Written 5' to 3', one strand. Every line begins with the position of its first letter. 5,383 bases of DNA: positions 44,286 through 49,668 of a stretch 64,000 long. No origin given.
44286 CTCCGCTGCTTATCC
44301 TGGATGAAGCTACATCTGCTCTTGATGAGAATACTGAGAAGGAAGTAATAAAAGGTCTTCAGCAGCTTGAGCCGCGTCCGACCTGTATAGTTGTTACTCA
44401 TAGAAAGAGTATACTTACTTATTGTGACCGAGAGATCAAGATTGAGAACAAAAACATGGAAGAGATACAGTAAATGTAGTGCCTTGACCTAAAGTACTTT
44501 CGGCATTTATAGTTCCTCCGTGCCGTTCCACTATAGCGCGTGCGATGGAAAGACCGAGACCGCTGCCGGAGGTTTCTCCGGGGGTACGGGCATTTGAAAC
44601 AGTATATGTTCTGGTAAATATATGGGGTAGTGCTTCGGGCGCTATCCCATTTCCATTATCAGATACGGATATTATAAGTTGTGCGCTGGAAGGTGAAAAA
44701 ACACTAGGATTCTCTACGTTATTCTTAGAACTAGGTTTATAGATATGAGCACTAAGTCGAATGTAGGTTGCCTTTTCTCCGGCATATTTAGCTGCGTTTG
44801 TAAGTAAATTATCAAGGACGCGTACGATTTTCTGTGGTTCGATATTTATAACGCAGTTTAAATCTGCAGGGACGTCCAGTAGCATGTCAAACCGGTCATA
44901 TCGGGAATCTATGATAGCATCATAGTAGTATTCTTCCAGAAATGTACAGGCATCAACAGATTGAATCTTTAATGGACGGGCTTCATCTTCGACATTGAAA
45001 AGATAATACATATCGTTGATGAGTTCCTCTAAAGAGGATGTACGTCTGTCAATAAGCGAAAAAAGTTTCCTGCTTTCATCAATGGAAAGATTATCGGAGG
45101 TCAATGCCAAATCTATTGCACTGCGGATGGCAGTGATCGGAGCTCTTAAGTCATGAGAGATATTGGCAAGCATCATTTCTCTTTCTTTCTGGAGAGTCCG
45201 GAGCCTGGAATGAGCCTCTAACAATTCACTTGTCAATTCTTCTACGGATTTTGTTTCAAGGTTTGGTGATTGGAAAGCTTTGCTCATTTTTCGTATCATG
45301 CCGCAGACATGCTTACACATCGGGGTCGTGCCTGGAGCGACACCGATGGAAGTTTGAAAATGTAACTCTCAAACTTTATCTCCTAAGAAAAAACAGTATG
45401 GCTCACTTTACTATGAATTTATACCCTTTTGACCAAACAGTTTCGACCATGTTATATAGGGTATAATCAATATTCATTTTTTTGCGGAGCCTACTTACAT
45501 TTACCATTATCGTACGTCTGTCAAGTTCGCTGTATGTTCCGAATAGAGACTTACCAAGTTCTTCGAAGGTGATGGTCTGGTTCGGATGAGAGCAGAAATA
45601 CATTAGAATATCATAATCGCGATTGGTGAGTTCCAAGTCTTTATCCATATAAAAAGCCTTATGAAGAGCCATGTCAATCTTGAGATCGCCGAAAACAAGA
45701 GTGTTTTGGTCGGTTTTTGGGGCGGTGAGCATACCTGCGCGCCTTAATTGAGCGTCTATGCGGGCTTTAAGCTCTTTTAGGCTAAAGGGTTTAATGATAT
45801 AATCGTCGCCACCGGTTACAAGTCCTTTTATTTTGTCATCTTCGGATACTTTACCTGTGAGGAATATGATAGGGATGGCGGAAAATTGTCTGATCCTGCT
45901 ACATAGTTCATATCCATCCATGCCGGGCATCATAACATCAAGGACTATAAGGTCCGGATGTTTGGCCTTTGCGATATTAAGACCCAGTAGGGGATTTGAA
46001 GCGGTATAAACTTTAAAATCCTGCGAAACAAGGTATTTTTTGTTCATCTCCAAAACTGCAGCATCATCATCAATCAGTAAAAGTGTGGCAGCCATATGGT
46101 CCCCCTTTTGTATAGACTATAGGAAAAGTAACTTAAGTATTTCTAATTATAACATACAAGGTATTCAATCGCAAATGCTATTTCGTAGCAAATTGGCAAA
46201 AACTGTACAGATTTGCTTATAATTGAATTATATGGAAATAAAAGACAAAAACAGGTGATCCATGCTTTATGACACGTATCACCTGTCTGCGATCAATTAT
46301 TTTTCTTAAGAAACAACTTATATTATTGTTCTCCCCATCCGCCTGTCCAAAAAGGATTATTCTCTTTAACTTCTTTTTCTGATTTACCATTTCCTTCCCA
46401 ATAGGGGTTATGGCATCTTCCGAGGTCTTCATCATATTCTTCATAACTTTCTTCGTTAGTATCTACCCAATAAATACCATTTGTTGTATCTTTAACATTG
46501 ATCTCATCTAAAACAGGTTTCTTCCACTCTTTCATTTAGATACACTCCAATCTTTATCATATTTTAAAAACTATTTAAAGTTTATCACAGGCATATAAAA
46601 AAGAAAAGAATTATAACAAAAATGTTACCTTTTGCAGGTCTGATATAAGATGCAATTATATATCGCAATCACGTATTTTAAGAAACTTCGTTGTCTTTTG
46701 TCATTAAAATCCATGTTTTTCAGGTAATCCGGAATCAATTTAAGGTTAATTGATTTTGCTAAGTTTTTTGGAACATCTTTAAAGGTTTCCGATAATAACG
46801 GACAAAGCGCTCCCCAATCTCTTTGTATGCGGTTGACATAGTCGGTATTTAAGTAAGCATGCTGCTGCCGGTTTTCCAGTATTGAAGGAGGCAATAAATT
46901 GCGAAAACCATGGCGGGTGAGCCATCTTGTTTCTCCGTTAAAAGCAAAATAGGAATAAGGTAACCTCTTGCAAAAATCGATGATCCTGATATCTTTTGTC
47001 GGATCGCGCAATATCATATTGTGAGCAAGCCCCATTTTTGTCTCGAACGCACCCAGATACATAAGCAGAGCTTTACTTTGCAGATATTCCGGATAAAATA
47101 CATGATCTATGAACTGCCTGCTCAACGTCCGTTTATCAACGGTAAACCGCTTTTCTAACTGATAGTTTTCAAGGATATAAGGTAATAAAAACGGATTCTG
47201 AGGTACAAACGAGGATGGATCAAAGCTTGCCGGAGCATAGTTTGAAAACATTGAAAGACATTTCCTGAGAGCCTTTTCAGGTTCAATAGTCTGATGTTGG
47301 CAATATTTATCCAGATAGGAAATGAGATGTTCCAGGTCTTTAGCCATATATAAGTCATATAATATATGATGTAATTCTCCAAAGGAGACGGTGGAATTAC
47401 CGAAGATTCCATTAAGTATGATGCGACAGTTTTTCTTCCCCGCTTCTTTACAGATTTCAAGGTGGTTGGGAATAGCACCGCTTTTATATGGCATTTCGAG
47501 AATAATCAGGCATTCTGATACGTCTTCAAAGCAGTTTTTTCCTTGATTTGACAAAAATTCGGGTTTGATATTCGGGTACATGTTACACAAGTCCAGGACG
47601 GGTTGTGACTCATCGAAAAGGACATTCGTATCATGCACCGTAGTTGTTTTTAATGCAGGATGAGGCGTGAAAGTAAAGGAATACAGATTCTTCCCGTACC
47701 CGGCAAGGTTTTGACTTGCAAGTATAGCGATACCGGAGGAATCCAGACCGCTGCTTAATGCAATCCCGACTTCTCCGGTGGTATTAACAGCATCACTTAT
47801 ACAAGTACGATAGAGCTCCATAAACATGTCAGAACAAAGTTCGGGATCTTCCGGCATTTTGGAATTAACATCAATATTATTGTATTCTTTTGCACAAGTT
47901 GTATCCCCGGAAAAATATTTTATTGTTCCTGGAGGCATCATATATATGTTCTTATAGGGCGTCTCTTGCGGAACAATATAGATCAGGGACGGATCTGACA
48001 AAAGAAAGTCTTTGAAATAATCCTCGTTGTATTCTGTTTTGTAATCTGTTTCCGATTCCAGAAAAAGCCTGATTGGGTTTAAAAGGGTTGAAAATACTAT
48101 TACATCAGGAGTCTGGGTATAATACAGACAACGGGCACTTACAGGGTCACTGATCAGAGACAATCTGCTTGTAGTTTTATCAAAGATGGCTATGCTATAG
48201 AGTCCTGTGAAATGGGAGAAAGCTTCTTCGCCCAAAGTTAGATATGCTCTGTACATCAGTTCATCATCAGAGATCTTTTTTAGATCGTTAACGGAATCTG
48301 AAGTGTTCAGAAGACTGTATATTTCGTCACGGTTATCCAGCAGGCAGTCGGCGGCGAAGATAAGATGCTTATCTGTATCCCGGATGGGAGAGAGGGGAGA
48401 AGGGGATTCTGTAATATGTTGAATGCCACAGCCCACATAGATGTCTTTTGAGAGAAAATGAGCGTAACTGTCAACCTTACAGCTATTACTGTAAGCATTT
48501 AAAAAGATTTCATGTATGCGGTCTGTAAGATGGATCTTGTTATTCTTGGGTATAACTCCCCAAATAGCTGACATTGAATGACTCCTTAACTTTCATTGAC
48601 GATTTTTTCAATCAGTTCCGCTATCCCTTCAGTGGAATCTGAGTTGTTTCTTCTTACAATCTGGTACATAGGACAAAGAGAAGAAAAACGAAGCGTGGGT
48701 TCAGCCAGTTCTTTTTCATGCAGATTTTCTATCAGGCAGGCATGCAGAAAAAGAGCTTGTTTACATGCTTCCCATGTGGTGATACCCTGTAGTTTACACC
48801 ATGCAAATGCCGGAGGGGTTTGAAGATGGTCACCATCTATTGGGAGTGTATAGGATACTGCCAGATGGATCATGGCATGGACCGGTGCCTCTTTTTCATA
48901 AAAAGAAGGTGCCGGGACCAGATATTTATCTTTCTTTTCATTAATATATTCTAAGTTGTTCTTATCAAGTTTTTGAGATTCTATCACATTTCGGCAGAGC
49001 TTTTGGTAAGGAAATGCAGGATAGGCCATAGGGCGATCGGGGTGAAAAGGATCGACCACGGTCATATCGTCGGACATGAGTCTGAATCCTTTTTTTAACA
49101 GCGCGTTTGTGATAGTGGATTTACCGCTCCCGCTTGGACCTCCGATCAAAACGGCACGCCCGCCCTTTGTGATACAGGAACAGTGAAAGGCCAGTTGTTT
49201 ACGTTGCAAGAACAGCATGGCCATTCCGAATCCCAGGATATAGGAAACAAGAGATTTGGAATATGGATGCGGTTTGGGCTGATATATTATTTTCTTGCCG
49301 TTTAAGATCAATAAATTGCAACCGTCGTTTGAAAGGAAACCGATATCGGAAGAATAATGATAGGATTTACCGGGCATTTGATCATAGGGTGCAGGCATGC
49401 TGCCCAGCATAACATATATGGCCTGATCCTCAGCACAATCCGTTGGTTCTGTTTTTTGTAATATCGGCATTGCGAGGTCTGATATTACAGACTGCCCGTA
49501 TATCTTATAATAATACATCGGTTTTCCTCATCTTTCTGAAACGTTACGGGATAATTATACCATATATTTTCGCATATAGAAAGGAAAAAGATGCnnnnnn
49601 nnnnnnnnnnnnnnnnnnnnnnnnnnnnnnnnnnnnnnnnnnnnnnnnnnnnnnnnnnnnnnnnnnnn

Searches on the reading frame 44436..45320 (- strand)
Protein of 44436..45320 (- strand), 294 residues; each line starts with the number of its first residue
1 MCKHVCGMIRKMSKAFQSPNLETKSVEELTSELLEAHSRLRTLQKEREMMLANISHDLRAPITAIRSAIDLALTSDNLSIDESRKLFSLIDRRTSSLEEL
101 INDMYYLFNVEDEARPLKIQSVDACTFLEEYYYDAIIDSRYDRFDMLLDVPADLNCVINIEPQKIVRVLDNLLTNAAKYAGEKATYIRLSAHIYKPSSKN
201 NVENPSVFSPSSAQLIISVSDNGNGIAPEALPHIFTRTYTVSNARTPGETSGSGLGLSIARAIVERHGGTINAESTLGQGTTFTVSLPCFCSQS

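Call 5: search_protein_families(library=pfam, proteins=[window:44436-45320:-])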
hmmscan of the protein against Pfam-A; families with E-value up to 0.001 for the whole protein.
window:44436-45320:- (294 aa): 2 families
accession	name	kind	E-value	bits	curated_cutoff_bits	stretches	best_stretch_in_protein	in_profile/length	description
PF02518.31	HATPase_c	-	9e-27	94.2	26.4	1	162-288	3-108/111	Histidine kinase-, DNA gyrase B-, and HSP90-like ATPase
PF00512.31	HisKA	-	1.4e-11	44.7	26.9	1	47-108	2-61/66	His Kinase A (phospho-acceptor) domain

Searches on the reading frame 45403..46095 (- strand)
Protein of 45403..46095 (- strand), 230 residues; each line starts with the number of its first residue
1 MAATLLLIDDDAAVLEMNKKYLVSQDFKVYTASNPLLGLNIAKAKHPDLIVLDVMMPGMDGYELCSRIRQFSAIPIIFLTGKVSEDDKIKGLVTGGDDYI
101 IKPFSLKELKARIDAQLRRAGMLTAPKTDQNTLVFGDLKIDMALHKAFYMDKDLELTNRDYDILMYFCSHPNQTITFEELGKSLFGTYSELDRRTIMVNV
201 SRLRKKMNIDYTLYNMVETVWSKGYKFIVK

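Call 5: search_protein_families(library=pfam, proteins=[window:45403-46095:-])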
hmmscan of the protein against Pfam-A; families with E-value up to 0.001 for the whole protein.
window:45403-46095:- (230 aa): 2 families
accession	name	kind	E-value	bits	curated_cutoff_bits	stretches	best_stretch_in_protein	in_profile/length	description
PF00072.30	Response_reg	-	9.6e-29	100.2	30.2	1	6-113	2-110/111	Response regulator receiver domain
PF00486.34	Trans_reg_C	-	8.6e-17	61.4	26.2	1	152-227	2-77/77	Transcriptional regulatory protein, C terminal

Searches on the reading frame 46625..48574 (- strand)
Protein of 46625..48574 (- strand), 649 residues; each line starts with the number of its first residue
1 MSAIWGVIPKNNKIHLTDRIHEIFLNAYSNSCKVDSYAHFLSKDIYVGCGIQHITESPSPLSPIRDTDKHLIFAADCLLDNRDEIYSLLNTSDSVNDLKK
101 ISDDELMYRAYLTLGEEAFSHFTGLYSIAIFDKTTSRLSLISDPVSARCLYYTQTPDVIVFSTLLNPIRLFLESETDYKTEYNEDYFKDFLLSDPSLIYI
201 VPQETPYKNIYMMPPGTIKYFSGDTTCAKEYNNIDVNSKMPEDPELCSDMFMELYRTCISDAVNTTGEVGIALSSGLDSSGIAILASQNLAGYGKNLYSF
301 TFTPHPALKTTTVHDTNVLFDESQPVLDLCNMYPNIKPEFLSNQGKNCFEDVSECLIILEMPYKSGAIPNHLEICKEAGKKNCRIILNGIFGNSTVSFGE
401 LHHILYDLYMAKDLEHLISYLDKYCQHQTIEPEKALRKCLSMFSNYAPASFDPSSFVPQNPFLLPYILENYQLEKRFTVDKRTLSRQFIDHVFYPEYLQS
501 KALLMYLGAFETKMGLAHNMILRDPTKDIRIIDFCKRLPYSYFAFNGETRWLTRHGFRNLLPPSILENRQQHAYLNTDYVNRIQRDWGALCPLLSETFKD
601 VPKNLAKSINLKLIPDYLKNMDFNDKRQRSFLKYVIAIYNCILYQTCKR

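Call 5: search_protein_families(library=pfam, proteins=[window:46625-48574:-])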
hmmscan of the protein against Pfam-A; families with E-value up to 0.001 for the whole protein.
window:46625-48574:- (649 aa): 3 families
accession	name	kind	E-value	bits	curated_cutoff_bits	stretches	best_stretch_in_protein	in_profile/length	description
PF00733.27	Asn_synthase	-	4.8e-17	63.1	21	1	258-575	9-290/354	Asparagine synthase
PF13537.11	GATase_7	-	1.3e-12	48.3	25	1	61-166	13-119/123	Glutamine amidotransferase domain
PF13522.11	GATase_6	-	7.8e-09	36.1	27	1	62-162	30-128/130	Glutamine amidotransferase domain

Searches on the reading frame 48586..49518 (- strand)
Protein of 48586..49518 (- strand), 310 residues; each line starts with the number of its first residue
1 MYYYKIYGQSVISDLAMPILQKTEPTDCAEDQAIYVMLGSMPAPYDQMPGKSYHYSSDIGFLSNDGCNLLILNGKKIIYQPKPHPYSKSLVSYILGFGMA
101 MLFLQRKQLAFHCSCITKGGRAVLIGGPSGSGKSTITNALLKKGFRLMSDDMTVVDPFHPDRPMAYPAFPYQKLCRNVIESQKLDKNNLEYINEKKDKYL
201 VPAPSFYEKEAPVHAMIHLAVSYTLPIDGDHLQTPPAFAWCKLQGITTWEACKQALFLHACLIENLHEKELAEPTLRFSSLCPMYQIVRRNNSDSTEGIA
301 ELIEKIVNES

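Call 15: search_protein_families(library=pfam, proteins=[window:48586-49518:-], max_evalue=0.01)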
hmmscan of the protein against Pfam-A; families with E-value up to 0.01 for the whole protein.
window:48586-49518:- (310 aa): 5 families
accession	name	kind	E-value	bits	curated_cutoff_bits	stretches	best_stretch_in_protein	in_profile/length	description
PF07475.17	Hpr_kinase_C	-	2e-06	27.9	33.3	1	108-156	6-54/171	HPr Serine kinase C-terminal domain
PF13191.12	AAA_16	-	0.00024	22.1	32.6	1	114-142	18-46/167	AAA ATPase domain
PF13555.12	AAA_29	-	0.00056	20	27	1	117-140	20-42/61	P-loop containing region of AAA domain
PF13238.12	AAA_18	-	0.0031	18.4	29.4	1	123-171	1-44/128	AAA domain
PF00005.33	ABC_tran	-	0.0098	16.9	25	0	118-142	9-33/137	ABC transporter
